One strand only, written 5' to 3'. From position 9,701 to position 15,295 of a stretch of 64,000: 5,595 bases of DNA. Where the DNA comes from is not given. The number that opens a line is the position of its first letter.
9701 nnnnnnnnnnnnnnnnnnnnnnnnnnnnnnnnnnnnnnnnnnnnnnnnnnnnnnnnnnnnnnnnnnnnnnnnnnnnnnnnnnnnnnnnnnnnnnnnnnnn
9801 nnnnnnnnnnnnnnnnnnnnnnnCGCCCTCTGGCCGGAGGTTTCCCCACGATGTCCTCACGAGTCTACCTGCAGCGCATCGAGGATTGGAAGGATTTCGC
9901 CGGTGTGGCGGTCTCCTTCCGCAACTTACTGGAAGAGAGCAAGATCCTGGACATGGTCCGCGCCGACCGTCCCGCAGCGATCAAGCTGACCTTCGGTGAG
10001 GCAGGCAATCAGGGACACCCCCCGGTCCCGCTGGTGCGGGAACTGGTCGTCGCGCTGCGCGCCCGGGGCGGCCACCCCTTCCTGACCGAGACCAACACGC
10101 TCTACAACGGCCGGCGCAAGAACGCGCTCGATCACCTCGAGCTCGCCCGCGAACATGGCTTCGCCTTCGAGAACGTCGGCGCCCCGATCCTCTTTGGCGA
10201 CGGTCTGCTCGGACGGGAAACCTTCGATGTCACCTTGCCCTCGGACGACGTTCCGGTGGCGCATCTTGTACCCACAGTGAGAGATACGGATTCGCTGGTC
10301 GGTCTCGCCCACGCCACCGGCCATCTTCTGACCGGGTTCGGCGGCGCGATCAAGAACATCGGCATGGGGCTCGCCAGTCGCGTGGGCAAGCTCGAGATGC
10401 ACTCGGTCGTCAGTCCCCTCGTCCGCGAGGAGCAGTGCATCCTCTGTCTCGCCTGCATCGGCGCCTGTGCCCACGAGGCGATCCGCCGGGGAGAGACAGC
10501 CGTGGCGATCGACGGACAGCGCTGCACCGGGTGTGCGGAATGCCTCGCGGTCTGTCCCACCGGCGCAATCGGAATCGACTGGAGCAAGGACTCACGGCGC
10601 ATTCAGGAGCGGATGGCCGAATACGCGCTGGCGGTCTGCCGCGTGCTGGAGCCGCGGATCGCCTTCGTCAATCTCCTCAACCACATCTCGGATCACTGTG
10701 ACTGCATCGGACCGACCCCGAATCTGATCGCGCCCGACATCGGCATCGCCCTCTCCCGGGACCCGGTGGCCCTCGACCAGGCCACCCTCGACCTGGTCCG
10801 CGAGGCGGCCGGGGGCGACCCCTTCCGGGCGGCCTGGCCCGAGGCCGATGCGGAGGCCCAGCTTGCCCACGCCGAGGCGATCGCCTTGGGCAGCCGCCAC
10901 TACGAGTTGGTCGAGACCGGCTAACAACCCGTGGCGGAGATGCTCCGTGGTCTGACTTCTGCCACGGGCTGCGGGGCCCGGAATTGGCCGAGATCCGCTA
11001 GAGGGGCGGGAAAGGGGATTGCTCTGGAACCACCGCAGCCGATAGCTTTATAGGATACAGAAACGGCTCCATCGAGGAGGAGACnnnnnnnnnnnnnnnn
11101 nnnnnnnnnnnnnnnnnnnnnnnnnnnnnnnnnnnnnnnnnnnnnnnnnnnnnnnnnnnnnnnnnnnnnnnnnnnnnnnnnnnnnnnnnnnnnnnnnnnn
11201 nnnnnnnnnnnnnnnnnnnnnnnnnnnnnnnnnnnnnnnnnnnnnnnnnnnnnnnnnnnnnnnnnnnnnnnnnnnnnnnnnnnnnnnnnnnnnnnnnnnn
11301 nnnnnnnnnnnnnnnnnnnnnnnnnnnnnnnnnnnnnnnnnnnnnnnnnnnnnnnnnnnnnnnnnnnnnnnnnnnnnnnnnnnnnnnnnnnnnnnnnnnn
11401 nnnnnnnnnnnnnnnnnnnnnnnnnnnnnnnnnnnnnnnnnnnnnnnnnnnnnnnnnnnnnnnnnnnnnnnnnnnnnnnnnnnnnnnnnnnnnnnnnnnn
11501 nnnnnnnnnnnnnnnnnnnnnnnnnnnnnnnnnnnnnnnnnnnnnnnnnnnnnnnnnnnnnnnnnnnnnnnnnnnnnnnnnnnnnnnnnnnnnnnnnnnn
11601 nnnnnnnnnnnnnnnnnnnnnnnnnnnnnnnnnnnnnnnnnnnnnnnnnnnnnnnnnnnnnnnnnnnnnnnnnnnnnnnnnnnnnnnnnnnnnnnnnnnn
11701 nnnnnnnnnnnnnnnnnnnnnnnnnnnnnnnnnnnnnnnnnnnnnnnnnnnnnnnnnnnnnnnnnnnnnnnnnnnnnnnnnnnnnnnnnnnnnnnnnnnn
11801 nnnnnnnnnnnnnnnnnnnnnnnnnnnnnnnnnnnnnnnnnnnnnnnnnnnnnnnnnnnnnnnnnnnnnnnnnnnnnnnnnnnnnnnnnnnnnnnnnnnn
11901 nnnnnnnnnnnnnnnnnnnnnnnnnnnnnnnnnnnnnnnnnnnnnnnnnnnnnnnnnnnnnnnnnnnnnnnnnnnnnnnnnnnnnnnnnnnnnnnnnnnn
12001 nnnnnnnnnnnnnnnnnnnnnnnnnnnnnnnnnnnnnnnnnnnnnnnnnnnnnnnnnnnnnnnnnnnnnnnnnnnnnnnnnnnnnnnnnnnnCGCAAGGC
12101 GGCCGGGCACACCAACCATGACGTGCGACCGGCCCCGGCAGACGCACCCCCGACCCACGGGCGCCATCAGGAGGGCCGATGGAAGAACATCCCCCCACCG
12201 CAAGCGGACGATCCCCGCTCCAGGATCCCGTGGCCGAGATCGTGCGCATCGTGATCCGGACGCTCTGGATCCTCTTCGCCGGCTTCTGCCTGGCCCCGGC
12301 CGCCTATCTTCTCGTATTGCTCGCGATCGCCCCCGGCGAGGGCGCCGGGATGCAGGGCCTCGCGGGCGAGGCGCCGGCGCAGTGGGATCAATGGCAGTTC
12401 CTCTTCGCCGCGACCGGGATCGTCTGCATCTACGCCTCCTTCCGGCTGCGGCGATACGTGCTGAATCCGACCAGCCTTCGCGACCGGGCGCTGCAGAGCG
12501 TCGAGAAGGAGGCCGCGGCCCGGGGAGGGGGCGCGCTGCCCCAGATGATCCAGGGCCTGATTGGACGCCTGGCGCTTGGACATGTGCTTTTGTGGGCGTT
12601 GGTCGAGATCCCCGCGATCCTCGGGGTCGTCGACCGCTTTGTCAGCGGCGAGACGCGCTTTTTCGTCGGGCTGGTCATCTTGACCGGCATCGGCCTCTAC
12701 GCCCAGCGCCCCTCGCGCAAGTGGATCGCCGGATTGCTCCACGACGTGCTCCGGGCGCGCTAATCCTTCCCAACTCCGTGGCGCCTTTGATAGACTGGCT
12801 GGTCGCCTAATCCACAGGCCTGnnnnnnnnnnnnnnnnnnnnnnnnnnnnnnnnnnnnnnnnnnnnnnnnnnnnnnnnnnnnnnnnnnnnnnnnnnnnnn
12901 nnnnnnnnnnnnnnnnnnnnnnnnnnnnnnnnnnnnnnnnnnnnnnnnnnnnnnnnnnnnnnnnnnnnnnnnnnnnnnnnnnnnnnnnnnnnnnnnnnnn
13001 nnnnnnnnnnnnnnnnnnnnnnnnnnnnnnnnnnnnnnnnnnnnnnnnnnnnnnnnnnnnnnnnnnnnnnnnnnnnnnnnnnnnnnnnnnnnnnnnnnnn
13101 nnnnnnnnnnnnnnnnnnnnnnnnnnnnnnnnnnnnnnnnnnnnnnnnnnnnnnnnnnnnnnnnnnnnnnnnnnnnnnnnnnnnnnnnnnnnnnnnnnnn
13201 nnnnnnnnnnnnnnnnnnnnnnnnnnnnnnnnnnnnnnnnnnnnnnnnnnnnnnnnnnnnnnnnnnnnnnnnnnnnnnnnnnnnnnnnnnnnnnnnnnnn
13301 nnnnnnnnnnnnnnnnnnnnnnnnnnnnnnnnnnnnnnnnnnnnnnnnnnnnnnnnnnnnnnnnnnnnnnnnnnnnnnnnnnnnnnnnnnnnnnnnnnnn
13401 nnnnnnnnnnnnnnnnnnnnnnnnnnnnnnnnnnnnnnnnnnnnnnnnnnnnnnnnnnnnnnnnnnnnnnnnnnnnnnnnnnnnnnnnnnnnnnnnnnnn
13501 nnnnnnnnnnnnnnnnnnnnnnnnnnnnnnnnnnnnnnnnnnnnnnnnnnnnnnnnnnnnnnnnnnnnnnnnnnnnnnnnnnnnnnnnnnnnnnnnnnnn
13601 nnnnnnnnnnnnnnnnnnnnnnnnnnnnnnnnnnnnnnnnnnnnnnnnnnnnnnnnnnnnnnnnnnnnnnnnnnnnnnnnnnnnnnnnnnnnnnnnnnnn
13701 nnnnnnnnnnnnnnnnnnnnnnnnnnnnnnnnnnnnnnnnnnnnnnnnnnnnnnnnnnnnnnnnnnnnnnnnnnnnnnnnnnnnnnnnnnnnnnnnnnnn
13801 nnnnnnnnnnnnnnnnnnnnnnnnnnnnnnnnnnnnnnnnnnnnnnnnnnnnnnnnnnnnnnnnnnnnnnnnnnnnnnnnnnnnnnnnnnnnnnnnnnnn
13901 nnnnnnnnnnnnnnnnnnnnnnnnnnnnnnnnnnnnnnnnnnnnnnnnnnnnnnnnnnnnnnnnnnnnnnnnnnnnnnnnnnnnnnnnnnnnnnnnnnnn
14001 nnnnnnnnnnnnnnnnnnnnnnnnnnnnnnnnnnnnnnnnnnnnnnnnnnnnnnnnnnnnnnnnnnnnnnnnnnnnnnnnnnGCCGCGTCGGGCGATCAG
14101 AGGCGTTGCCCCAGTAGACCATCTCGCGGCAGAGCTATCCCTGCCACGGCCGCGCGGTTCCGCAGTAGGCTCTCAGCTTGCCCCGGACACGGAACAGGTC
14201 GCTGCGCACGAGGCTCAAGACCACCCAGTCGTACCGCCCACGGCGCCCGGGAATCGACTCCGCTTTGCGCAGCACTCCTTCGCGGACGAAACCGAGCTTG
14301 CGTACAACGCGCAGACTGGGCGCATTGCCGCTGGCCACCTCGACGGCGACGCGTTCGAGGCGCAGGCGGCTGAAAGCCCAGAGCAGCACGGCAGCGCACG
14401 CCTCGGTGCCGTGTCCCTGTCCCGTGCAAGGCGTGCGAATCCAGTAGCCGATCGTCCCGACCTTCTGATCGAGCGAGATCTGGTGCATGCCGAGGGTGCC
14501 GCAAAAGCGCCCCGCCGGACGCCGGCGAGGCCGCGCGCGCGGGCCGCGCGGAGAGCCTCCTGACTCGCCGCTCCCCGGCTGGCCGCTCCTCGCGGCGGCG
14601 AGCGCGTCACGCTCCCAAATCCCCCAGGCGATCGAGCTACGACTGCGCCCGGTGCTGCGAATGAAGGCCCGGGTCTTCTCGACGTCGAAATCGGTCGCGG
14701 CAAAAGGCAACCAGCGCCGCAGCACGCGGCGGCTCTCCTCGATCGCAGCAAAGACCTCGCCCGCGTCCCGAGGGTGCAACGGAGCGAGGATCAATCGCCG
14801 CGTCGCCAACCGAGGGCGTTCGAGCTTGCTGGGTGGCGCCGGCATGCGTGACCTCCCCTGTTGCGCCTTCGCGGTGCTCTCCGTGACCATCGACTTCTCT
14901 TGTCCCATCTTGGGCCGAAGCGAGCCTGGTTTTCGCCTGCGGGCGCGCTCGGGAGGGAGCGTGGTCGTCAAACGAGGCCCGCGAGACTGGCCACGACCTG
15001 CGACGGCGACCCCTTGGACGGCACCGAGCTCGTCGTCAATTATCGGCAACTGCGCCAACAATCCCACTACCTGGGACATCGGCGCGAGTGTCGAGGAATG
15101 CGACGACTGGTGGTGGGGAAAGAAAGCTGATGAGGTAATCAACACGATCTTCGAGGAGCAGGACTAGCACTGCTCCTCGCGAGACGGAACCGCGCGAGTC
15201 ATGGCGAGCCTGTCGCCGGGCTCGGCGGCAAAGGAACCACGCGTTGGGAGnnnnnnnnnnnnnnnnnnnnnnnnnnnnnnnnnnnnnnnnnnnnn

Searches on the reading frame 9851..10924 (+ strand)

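Call 9: search_protein_families(library=pfam, proteins=[window:9851-10924:+])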
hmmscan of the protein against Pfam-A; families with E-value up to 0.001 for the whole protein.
window:9851-10924:+ (357 aa): 9 families
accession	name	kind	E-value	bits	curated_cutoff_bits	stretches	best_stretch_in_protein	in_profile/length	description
PF04015.17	DUF362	-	2.9e-31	109.5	24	1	43-314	2-200/200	Domain of unknown function (DUF362)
PF14697.11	Fer4_21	-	1.8e-09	38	35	1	191-240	3-57/59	4Fe-4S dicluster domain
PF12837.12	Fer4_6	-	3.5e-09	36.6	25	1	218-240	2-24/24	4Fe-4S binding domain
PF13237.11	Fer4_10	-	2.5e-08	34.2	25.5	2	192-236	5-53/53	4Fe-4S dicluster domain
PF00037.32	Fer4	-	5.6e-08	32.7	21.1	1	219-240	2-23/24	4Fe-4S binding domain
PF13187.11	Fer4_9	-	5.9e-08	33.1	27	1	195-240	1-52/52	4Fe-4S dicluster domain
PF12838.12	Fer4_7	-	1e-07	32.7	27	1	195-239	1-52/52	4Fe-4S dicluster domain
PF13484.11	Fer4_16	-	5.2e-06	27.6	30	1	224-254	1-32/66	4Fe-4S double cluster binding domain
PF12797.12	Fer4_2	-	1.4e-05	25.2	24.5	0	217-237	2-22/22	4Fe-4S binding domain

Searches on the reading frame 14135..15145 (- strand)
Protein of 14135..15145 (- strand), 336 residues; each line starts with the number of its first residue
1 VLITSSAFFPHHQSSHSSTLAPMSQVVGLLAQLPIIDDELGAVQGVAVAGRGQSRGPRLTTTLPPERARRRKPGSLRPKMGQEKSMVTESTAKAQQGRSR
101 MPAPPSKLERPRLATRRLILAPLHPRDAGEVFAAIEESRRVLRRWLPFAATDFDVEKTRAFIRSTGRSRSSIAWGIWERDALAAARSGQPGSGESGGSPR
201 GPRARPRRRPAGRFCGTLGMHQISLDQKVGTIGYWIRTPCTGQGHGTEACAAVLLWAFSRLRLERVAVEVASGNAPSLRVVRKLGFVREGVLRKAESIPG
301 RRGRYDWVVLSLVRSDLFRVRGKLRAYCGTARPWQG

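Call 9: search_protein_families(library=pfam, proteins=[window:14135-15145:-])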
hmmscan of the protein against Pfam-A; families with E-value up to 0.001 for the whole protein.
window:14135-15145:- (336 aa): 3 families
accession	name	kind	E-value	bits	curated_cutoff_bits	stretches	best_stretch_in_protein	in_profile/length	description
PF13302.13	Acetyltransf_3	-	6.3e-23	82.4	25.4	1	117-287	1-138/138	Acetyltransferase (GNAT) domain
PF00583.31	Acetyltransf_1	-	5.4e-08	33.6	20.7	1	212-286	42-116/116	Acetyltransferase (GNAT) family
PF13523.12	Acetyltransf_8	-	0.00018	21.6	27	1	240-290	91-141/145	Acetyltransferase (GNAT) domain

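Call 48: search_protein_families(library=padloc, proteins=[window:14135-15145:-])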
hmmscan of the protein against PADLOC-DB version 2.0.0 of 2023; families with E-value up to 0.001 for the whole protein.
window:14135-15145:- (336 aa): 0 families
